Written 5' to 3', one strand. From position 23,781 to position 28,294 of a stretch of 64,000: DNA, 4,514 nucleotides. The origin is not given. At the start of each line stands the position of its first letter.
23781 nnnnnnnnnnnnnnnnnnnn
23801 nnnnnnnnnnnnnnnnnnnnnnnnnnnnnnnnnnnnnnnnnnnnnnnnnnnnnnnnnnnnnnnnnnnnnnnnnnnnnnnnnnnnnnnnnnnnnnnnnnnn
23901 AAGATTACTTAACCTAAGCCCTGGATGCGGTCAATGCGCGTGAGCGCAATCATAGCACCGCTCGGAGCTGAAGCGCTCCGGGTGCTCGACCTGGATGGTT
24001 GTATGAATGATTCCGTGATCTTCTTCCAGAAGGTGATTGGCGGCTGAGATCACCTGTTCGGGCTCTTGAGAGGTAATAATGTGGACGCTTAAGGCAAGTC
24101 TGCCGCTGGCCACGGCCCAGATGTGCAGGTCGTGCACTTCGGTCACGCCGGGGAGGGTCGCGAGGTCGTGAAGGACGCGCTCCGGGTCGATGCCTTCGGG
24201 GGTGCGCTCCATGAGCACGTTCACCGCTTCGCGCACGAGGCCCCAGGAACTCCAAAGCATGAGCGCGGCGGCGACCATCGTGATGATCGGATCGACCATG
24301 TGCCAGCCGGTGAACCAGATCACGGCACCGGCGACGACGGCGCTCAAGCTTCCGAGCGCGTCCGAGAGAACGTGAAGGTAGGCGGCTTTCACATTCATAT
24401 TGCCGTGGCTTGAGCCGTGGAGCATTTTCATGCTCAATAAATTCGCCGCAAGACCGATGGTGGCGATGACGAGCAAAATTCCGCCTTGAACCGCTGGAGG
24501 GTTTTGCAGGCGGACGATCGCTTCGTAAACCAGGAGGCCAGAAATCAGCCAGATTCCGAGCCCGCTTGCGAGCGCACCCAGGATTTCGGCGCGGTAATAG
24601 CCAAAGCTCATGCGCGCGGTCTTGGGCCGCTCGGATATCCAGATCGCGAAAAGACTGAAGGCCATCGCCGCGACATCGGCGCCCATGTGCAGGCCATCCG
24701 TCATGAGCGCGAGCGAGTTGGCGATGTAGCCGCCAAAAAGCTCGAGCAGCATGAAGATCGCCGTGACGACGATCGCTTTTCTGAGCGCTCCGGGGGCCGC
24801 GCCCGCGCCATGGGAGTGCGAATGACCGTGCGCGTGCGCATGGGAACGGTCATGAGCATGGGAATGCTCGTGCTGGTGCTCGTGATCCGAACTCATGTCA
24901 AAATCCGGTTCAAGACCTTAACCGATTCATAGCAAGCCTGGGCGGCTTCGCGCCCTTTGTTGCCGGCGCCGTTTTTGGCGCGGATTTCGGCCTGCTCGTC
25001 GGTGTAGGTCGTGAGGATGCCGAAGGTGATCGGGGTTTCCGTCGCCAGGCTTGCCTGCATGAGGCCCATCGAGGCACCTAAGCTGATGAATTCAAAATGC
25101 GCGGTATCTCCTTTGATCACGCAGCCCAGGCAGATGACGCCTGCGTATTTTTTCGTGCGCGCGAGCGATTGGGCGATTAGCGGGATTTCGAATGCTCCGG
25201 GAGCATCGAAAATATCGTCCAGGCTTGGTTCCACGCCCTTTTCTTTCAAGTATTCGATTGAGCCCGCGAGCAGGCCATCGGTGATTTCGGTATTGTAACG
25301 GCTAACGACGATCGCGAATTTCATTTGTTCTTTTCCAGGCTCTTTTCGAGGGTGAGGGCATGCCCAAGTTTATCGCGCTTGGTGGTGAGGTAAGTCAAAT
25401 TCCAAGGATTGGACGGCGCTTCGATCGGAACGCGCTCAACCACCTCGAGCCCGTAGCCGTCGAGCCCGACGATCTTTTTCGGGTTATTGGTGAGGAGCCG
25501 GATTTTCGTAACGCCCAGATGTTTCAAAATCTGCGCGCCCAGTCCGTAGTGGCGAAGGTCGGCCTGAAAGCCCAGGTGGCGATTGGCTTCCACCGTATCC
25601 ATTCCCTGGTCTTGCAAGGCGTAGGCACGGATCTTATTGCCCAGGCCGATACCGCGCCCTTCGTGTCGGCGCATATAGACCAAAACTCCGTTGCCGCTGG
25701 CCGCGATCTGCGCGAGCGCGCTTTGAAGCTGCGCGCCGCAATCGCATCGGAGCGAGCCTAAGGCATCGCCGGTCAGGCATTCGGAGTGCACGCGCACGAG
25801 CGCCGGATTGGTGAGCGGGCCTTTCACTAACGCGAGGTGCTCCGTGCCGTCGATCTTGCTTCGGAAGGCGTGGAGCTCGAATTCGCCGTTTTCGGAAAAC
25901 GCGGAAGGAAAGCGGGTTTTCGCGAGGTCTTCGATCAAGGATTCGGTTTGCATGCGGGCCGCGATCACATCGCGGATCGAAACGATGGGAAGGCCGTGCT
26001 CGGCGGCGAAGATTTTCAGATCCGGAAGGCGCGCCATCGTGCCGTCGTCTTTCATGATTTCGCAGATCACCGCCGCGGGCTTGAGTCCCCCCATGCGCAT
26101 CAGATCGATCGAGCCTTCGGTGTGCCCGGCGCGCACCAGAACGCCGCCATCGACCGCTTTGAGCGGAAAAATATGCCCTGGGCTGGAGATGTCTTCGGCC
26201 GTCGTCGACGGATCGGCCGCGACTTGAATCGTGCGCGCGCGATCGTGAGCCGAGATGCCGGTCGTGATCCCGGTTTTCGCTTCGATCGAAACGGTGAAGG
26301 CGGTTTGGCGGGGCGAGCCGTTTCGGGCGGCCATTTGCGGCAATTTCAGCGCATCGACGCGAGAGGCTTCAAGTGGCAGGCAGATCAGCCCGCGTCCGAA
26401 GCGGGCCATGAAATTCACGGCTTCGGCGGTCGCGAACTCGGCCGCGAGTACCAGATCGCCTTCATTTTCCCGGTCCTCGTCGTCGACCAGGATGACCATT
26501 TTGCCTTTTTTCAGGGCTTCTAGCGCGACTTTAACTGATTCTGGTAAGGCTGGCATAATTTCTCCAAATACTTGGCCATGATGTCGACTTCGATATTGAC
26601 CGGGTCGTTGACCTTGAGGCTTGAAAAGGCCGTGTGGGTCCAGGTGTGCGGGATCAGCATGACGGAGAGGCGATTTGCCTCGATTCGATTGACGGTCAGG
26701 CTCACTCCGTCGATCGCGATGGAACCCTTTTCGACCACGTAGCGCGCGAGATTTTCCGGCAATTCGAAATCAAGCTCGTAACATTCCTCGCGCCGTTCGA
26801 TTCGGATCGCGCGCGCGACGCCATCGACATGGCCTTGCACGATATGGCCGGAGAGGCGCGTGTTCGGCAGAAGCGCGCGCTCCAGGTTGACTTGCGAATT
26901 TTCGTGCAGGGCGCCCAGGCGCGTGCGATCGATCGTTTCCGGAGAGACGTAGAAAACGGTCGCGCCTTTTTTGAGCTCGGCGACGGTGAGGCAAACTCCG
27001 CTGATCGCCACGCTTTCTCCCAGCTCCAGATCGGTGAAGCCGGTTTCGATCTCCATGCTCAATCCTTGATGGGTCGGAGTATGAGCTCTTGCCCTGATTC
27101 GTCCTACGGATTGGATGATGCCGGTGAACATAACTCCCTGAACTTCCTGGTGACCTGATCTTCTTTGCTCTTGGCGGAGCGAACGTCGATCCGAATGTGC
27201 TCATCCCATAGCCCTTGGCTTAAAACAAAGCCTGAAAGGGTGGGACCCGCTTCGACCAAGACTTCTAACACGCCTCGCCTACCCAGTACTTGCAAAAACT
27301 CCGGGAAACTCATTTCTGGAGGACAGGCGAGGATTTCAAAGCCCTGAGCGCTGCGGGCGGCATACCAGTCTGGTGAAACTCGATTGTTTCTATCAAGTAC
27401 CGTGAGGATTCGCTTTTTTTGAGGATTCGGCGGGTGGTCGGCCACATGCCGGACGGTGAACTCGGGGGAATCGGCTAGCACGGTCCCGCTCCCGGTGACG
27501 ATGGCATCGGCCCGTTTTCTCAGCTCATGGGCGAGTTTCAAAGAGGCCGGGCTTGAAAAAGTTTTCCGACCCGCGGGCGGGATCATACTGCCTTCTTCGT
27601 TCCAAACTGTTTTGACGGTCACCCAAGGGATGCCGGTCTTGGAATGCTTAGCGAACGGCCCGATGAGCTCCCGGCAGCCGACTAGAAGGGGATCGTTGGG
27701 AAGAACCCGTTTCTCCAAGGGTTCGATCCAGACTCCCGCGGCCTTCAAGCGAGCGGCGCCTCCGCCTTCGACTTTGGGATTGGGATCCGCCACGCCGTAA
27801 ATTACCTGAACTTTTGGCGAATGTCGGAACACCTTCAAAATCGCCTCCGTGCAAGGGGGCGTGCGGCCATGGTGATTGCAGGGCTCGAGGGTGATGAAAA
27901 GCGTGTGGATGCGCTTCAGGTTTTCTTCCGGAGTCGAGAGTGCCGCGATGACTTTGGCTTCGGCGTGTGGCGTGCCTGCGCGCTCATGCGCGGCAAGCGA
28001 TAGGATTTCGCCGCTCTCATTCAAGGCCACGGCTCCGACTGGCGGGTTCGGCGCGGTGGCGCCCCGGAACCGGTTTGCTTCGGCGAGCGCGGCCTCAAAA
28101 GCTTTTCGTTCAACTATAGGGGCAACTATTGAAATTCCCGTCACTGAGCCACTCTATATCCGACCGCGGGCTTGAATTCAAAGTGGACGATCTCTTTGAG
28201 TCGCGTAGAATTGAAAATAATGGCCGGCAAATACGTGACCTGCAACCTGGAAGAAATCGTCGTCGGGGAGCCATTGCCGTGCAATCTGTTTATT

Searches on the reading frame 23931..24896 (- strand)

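Call 72: search_protein_families(library=pfam, proteins=[window:23931-24896:-], max_evalue=0.00001)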
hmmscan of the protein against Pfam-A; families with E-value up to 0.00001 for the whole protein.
window:23931-24896:- (321 aa): 2 families
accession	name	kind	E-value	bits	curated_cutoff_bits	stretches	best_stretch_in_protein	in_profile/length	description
PF01545.26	Cation_efflux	-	5e-44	150.9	26.6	1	41-229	4-198/198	Cation efflux family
PF16916.11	ZT_dimer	-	7.7e-11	42.3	26.7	1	233-305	1-77/78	Dimerisation domain of Zinc Transporter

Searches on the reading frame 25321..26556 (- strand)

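Call 72: search_protein_families(library=pfam, proteins=[window:25321-26556:-], max_evalue=0.00001)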
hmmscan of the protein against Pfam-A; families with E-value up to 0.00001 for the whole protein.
window:25321-26556:- (411 aa): 2 families
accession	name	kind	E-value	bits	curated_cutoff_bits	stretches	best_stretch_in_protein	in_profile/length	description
PF00926.24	DHBP_synthase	-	1.6e-84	282.7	26.4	1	11-199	3-190/191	3,4-dihydroxy-2-butanone 4-phosphate synthase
PF00925.25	GTP_cyclohydro2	-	2e-74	249.1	23.3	1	215-377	7-165/165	GTP cyclohydrolase II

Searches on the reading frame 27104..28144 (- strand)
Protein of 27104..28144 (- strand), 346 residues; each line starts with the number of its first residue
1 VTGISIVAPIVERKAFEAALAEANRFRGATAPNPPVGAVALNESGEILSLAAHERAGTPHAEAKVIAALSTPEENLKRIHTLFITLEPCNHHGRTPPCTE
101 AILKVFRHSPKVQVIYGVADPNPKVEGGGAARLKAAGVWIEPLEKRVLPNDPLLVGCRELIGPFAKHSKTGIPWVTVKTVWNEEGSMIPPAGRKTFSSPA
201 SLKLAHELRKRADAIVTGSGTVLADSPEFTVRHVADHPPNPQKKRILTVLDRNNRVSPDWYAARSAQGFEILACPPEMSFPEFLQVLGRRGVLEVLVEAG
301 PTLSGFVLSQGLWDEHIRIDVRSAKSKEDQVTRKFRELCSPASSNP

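Call 72: search_protein_families(library=pfam, proteins=[window:27104-28144:-], max_evalue=0.00001)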
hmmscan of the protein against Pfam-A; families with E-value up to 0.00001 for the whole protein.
window:27104-28144:- (346 aa): 2 families
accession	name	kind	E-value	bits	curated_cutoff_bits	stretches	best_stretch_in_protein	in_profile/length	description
PF01872.23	RibD_C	-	1.5e-14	54.7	24.1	1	193-316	21-156/197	RibD C-terminal domain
PF00383.29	dCMP_cyt_deam_1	-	6.3e-12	45.7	25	1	13-104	5-92/102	Cytidine and deoxycytidylate deaminase zinc-binding region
